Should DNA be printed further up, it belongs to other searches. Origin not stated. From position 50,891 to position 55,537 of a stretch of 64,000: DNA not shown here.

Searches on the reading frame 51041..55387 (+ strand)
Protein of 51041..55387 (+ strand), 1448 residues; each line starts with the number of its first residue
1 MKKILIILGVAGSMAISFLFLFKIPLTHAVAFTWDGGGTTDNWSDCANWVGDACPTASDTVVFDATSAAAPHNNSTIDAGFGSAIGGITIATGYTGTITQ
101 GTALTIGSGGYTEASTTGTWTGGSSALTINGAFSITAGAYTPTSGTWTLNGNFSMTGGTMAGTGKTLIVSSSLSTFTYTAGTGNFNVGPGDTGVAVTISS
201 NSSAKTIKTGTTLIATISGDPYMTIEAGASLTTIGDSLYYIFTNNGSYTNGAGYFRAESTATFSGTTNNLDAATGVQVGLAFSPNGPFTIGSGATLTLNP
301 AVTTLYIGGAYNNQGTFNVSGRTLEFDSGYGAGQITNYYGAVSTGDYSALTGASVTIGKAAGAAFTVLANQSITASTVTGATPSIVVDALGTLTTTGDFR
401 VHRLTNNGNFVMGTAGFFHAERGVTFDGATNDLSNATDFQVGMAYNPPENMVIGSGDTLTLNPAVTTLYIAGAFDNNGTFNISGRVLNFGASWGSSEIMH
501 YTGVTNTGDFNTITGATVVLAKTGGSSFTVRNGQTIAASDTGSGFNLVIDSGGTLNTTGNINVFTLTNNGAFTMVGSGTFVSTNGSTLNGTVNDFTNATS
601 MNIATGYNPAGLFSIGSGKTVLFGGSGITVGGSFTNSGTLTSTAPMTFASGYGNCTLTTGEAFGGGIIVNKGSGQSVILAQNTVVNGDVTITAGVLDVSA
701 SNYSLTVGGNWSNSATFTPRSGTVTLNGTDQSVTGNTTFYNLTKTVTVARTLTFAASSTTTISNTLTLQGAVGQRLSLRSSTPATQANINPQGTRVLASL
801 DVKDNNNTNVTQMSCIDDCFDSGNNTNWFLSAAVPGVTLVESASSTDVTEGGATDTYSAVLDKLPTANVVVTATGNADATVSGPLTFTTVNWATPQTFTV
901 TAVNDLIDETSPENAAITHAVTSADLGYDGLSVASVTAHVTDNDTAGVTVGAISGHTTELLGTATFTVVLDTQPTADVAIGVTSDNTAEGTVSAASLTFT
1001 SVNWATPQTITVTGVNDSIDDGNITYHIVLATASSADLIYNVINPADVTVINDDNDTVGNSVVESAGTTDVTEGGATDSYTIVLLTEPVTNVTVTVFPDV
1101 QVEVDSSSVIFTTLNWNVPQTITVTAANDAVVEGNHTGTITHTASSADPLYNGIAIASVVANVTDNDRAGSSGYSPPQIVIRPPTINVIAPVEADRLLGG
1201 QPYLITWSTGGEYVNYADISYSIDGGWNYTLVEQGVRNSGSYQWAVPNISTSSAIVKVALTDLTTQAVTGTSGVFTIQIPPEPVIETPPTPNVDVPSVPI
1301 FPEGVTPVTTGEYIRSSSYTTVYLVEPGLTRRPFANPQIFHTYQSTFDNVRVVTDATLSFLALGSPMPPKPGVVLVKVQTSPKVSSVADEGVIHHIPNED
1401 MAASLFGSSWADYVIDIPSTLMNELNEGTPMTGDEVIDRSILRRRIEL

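Call 4: search_protein_families(library=pfam, proteins=[window:51041-55387:+], max_evalue=1)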
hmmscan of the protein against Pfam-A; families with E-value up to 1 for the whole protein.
window:51041-55387:+ (1448 aa): 1 family
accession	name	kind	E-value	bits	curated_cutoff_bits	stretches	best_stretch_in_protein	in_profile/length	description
PF14828.11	Amnionless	-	0.32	10.2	30.4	1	42-69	9-36/442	Amnionless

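Call 11: search_protein_families(library=ncbifam, proteins=[window:51041-55387:+], max_evalue=1)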
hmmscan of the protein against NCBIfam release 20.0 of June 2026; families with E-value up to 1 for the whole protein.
window:51041-55387:+ (1448 aa): 0 families
